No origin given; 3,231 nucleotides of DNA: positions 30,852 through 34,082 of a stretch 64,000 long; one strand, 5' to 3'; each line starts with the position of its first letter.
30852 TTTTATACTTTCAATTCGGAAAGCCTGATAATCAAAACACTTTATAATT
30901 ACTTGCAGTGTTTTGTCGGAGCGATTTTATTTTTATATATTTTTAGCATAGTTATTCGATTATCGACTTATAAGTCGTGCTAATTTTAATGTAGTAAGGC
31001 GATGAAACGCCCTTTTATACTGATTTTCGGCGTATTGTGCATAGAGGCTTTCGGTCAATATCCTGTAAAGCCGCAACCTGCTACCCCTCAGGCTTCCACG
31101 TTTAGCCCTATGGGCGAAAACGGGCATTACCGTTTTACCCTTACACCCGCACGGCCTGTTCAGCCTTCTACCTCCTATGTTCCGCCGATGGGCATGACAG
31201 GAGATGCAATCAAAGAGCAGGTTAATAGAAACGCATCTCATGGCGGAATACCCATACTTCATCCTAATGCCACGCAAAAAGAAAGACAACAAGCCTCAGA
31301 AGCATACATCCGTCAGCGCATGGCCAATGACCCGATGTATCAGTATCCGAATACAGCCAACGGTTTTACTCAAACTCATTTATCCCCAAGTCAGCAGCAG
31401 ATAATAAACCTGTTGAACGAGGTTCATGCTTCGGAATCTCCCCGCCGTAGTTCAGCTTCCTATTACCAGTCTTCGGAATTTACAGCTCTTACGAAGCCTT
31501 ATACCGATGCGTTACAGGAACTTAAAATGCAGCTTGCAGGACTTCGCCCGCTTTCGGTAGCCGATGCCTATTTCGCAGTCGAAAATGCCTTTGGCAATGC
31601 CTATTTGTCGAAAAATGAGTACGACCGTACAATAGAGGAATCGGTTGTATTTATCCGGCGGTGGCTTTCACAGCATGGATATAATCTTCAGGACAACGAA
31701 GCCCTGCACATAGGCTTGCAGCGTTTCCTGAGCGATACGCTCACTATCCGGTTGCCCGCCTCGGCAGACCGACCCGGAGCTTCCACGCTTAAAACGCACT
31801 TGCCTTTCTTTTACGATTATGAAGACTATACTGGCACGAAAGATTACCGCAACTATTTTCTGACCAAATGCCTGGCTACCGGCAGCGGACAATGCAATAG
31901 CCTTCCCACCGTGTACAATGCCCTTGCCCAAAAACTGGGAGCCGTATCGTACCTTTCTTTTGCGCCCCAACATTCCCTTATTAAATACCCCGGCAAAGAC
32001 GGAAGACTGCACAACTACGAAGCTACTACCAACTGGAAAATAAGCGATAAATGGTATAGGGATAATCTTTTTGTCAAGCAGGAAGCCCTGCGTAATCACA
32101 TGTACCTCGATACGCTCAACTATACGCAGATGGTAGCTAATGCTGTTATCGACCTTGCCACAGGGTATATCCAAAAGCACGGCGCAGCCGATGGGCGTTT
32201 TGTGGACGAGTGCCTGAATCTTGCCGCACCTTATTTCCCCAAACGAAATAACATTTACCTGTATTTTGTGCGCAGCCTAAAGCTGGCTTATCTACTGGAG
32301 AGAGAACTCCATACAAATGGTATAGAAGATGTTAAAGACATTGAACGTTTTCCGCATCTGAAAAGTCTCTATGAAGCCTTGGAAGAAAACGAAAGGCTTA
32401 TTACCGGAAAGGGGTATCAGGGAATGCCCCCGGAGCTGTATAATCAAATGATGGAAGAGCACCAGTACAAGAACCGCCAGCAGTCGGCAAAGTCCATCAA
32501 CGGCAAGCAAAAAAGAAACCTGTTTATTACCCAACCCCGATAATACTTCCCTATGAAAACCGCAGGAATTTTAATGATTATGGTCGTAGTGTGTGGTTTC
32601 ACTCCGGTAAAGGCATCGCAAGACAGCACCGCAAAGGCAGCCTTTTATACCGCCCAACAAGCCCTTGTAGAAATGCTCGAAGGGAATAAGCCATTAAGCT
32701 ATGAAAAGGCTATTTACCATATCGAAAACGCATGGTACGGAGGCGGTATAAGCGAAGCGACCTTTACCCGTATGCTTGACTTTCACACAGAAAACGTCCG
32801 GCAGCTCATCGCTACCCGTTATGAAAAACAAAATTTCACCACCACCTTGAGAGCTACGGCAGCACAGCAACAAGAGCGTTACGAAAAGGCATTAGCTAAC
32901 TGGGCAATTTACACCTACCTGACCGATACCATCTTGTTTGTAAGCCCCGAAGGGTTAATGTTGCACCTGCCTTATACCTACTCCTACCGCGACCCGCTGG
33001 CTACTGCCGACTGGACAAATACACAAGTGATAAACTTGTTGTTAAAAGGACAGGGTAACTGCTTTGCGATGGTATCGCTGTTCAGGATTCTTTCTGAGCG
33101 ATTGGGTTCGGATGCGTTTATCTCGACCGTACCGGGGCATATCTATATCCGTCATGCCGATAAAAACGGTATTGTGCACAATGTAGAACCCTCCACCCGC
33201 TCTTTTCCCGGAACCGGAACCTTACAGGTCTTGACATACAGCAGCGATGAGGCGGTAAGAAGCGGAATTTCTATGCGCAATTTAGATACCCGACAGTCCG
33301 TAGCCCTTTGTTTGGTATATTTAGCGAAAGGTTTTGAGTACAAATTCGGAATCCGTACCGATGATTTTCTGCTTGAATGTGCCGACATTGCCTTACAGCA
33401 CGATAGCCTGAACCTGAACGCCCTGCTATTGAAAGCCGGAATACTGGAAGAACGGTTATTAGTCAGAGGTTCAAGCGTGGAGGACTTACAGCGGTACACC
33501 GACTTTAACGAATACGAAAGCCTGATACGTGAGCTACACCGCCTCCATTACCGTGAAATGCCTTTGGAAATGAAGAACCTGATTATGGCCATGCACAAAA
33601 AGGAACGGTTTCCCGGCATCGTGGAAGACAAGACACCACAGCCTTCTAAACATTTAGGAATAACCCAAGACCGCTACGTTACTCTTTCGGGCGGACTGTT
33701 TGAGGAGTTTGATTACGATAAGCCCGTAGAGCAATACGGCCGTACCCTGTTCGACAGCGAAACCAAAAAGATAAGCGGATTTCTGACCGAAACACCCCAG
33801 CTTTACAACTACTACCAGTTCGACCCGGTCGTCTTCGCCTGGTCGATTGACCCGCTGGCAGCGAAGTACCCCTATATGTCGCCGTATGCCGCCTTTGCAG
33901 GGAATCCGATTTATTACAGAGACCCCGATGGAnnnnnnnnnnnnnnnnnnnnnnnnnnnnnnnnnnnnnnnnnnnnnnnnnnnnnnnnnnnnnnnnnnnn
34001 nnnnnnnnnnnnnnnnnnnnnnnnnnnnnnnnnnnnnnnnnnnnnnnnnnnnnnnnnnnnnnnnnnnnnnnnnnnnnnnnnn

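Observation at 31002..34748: Signal-peptide polymorphic toxin built on a transglutaminase-like scaffold rather than RHS/YD repeats, preceded by a toxin-less paralog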

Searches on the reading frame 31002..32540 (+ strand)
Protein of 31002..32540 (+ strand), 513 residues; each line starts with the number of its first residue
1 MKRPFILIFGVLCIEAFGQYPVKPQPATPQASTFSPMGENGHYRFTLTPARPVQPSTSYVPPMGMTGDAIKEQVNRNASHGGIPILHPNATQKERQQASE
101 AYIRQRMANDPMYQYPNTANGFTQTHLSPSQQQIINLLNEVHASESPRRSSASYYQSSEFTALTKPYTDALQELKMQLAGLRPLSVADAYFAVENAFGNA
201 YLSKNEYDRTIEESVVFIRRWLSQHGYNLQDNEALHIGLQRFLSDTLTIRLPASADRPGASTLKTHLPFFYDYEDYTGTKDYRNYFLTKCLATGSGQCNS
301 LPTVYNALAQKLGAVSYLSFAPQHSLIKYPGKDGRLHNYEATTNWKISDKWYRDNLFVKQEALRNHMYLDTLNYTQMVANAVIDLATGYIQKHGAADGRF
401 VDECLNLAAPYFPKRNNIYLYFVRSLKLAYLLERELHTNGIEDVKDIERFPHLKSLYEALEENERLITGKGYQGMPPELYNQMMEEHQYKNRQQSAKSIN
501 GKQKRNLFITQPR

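Call 5: search_protein_families(library=pfam, proteins=[window:31002-32540:+], max_evalue=1)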
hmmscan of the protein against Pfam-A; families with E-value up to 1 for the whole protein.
window:31002-32540:+ (513 aa): 1 family
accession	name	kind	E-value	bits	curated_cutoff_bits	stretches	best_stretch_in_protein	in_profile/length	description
PF13369.12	Transglut_core2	-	0.00046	20.1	23.5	1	255-332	20-102/155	Transglutaminase-like superfamily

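Call 6: search_protein_families(library=ncbifam, proteins=[window:31002-32540:+], max_evalue=1)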
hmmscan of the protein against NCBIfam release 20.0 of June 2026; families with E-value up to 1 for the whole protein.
window:31002-32540:+ (513 aa): 0 families

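Call 55: list_cluster_members(proteins=[P0001, window:31002-32540:+, window:34753-35532:+, P0122, P0125])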
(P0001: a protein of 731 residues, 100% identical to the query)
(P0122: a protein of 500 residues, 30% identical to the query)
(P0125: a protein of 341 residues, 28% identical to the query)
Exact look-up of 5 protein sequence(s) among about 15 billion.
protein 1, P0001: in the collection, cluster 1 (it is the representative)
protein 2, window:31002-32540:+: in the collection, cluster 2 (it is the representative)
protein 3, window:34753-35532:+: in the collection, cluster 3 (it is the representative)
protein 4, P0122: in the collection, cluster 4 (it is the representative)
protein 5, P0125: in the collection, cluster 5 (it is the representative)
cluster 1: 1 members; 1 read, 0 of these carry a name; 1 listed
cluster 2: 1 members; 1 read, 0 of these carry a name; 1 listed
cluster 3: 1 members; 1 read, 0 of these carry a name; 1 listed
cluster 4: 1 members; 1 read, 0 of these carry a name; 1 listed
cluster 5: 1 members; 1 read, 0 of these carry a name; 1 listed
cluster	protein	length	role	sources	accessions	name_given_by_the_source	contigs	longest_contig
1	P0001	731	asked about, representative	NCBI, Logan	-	-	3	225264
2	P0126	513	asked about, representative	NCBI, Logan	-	-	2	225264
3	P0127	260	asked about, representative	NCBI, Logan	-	-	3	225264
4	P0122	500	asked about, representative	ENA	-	-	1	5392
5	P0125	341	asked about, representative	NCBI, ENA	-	-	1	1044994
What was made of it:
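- Tried and rejected: None held (call 55).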

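Call 72: search_protein_families(library=pfam, alignment_id=A5, max_evalue=0.01)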
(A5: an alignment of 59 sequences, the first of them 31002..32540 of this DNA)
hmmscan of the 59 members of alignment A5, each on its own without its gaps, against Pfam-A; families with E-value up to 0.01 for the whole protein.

A. member 1, window:31002-32540:+ (513 aa): 1 family
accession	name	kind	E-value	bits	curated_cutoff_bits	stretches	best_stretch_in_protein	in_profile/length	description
PF13369.12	Transglut_core2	-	0.00046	20.1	23.5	1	255-332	20-102/155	Transglutaminase-like superfamily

B. families by the number of members that match (of 59 scanned): 6 families
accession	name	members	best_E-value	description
PF13369.12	Transglut_core2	44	1.9e-08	Transglutaminase-like superfamily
PF01841.26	Transglut_core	3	0.0013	Transglutaminase-like superfamily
PF09789.14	CC149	1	0.00045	Coiled-coil domain-containing protein 149-A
PF19445.4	eIF3h_C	1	0.00056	C-terminal region of eIF3h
PF18732.6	HEPN_AbiA_CTD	1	0.0011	HEPN like, Abia C-terminal domain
PF14978.11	MRP-63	1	0.0079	Mitochondrial ribosome protein 63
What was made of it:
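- On Transglutaminase-like superfamily (Transglut_core2, PF13369): 44/59 A orthologues match at E<0.01, best 1.9e-8 (call 72).
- Closest known: Transglut_core2 family. Same: A orthologues hit PF13369 (44/59; call 72).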

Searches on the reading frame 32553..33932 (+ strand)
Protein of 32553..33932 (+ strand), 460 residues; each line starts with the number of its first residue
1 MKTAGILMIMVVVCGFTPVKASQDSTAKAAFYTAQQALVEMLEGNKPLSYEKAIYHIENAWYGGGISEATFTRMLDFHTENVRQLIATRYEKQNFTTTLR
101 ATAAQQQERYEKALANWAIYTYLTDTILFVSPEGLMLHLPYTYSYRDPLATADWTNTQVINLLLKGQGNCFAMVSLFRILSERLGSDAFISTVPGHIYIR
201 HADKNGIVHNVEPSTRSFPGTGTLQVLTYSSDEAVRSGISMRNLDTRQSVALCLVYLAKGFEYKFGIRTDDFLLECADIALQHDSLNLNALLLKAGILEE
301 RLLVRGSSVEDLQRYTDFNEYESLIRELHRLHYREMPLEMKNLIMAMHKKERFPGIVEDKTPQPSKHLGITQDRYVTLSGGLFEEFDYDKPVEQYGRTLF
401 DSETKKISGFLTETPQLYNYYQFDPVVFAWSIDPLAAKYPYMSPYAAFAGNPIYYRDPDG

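Call 25: predict_structure(alignment_id=A2)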
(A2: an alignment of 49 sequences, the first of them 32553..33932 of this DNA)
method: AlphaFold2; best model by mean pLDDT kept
length: 460 residues; sequences in the alignment: 49
mean_pLDDT: 85.4   pTM: 0.85
mean pLDDT of the five models: 85.4, 82.7, 79.6, 79.5, 79.2
residues with pLDDT >= 90: 273; 70-90: 96; 50-70: 80; < 50: 11
segments of 3 or more residues with pLDDT < 50: 15-19
pLDDT, mean of each block of 10 residues (from residue 1): 56 49 80 99 98 98 95 98 94 86 93 97 94 91 82 92 95 98 97 94 92 84 84 93 97 98 94 98 98 97 91 95 97 87 70 64 74 64 72 93 96 74 69 56 54 52
secondary structure, 60 per line:
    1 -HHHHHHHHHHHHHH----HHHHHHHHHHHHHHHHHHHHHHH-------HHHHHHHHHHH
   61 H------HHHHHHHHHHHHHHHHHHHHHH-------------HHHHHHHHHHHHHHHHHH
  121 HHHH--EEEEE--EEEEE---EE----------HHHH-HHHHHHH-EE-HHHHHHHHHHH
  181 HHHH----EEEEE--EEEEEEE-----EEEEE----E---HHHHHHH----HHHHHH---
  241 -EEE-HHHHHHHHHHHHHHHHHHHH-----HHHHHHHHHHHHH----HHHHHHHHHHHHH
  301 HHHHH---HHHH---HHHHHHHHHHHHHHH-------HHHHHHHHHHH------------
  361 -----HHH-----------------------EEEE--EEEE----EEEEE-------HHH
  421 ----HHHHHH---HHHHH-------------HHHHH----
elements in order: H2-15 H20-42 H50-61 H68-89 H103-124 E127-131 E134-138 H154-157 H159-165 H170-184 E189-193 E196-202 E208-212 H221-227 H232-237 E242-244 H246-265 H271-283 H288-305 H309-312 H316-330 H338-348 E392-395 E398-401 E406-410 H425-430 H434-438 H452-456
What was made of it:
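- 32619..33677 (+): B body: transglutaminase-like core plus alpha-helical repeat domain (aa 23-375). Cys170 = 33060-33062, His196 = 33138-33140, Asn210 = 33180-33182. AF2 pLDDT 85.4, pTM 0.85, with Cys at the N-terminus of helix 170-184 and His and Asn on strands 196-202 and 208-212 (call 25).
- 33678..33818 (+): Connector (aa 376-422): three short beta-strands and lower model confidence. It includes a conserved EQYGRT.FD segment. In relatives, orphan cassettes begin inside this region. Strands 392-395, 398-401 and 406-410 in the model (call 25).
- On Rhs / YD-repeat proteins: The AF2 model is helical plus a small sheet (call 25).
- On Transglutaminase-like superfamily (Transglut_core2, PF13369): Positions in the AF2 model: helix 170-184, strands 196-202 and 208-212 (call 25).
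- Closest known: Transglut_core2 family. Same: The Cys/His/polar triad keeps the canonical order and secondary-structure positions (call 25).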

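Call 31: fold_search(model_id=the predicted structure, library=pdb)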
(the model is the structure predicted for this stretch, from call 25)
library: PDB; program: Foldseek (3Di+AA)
matches with E <= 10: 295; with E <= 0.001: 0
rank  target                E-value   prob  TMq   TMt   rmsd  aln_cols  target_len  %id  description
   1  3re2                  2.1e-03  1.00  0.31  0.32  10.4       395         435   11  Crystal structure of menin reveals the binding site for Mixed Lineage Leukemia (MLL) protein (released 2011-07-13)
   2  9c92_B                6.4e-03  1.00  0.32  0.31   8.7       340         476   10  Crystal structure of menin in complex with inhibitor compound 15 (released 2025-01-15)
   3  4gq6_A                7.0e-03  1.00  0.33  0.33   8.9       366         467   10  Human menin in complex with MLL peptide (released 2012-09-19)
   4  3u85_A                7.3e-03  1.00  0.30  0.29   9.2       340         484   10  Crystal structure of human menin in complex with MLL1 (released 2012-02-15)
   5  9z4x_A                8.8e-03  1.00  0.33  0.32   8.3       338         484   12  MENIN IN COMPLEX WITH JNJ-75276617 (Bleximenib) (released 2025-11-26)
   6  4gq3                  1.2e-02  1.00  0.33  0.32   9.1       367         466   11  Human menin with bound inhibitor MI-2 (released 2012-09-19)
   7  9c93_B                1.2e-02  0.99  0.31  0.31   9.1       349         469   11  Crystal structure of menin in complex with inhibitor compound 26 (released 2025-01-15)
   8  9c94_B                1.3e-02  1.00  0.32  0.32   8.8       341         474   12  Crystal structure of menin in complex with inhibitor compound 20 (released 2025-01-15)
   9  3u84_A                1.4e-02  1.00  0.33  0.30   9.7       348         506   11  Crystal Structure of Human Menin (released 2012-02-15)
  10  8ig0_C                1.4e-02  0.99  0.32  0.31  11.6       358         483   10  Crystal structure of menin in complex with DS-1594b (released 2023-03-22)
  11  9c4y                  1.5e-02  0.99  0.35  0.34   9.0       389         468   11  Menin mutant - T349M (released 2025-05-14)
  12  9z4x_B                1.5e-02  0.99  0.30  0.29  10.0       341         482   10  MENIN IN COMPLEX WITH JNJ-75276617 (Bleximenib) (released 2025-11-26)
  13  9c4x                  1.5e-02  0.98  0.30  0.29   9.3       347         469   13  Menin mutant - M327I (released 2025-05-14)
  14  9c4w                  1.5e-02  1.00  0.35  0.35   9.0       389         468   11  Menin mutant - G331R (released 2025-05-14)
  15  4gq4                  1.5e-02  0.99  0.35  0.34   9.1       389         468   12  Human menin with bound inhibitor MI-2-2 (released 2012-09-19)
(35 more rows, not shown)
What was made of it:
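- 32619..33677 (+): Menin is the best PDB match, E=2e-3 (call 31).
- Closest known: Transglut_core2 family. Same: The B model resembles menin over 340-410 aligned columns (call 31).
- Fold support for the body from solved structures is weak (menin E=2e-3, TM about 0.3; call 31).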

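Call 37: find_related_loci(query=A2, collection=genome_contigs, flank=6000)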
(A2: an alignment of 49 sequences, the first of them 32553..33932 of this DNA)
Query A2 (460 aa) in genome_contigs; peptide patterns used: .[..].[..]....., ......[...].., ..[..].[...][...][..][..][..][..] (x = any residue, [..] = any of these).
134 stretches matched a pattern; 94 encode a relative of the query (tblastn E <= 1e-3); the best 80 are kept; 79 distinct loci.
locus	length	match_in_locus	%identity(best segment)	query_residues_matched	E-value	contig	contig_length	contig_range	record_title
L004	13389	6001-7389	56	1-460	3e-169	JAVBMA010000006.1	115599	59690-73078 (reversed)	MAG: Paludibacteraceae bacterium isolate EPI_MAG_00038 c_000001834618, whole genome shotgun sequence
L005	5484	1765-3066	56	28-460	6e-170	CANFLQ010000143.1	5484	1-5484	MAG: Bacteroidetes bacterium isolate Jr-11dec17-86 genome assembly, contig: Jr-11dec17-C9375, whole genome shotgun seque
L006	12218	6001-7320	54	24-460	2e-156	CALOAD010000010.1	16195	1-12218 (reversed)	MAG: Candidatus Gastranaerophilales bacterium isolate LOGT_bin.0241 genome assembly, contig: contig_91492, whole genome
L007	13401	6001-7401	50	1-460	4e-151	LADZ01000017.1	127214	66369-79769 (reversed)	MAG: Flavobacteriales bacterium BRH_c54 BRHa_1000485, whole genome shotgun sequence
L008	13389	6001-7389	50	6-460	5e-150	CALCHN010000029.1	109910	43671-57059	MAG TPA_asm: uncultured Flavobacteriales bacterium isolate SRR6425777_bin.63_CONCOCT_v1.1_MAG genome assembly, contig: E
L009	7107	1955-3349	47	6-460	3e-149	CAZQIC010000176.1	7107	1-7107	MAG TPA_asm: uncultured Bacteroidia bacterium isolate SRP128246_co1_439 genome assembly, contig: NODE_28622_length_7107_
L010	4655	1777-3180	48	1-460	6e-150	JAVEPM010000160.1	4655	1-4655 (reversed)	MAG: Methanolobus sp. isolate BF_dRep_2 scaffold_24491_c1_biofilm_2017, whole genome shotgun sequence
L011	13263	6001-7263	53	29-453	4e-144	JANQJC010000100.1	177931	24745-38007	MAG: Flavobacteriales bacterium isolate PL25a_bin.101 k99_1373283, whole genome shotgun sequence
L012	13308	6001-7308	53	26-460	4e-143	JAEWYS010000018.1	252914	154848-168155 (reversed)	MAG: Bacteroidetes bacterium isolate OH_SFB_18 k127_1286575, whole genome shotgun sequence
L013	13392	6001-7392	47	1-460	8e-142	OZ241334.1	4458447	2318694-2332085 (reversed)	MAG: Chitinophagaceae bacterium isolate ef9a38d7-3cfa-4b77-b0cf-7bbb2b6e8d3e genome assembly, chromosome: 1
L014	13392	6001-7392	49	2-460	7e-142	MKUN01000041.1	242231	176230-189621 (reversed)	MAG: Bacteroidetes bacterium 46-16 SCNpilot_cont_1000_p_scaffold_56, whole genome shotgun sequence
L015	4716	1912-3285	48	7-460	4e-143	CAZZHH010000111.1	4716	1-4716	MAG TPA_asm: uncultured Lentimicrobiaceae bacterium isolate SRP220891_co1_459 genome assembly, contig: NODE_36593_length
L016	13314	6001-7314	49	25-460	4e-140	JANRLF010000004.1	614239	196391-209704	MAG: Chitinophagales bacterium isolate bins.238 k141_4686471, whole genome shotgun sequence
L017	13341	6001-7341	52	12-460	4e-140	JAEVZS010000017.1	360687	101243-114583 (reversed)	MAG: Bacteroidetes bacterium isolate OH_PBB_18 k127_1745388, whole genome shotgun sequence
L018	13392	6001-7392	47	2-460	4e-139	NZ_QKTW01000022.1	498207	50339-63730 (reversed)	Taibaiella soli strain R1-15 M2_S3_L001_R1_001__paired__contig_23, whole genome shotgun sequence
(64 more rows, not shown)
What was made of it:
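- Several intact copies can occur in one genome (call 37).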
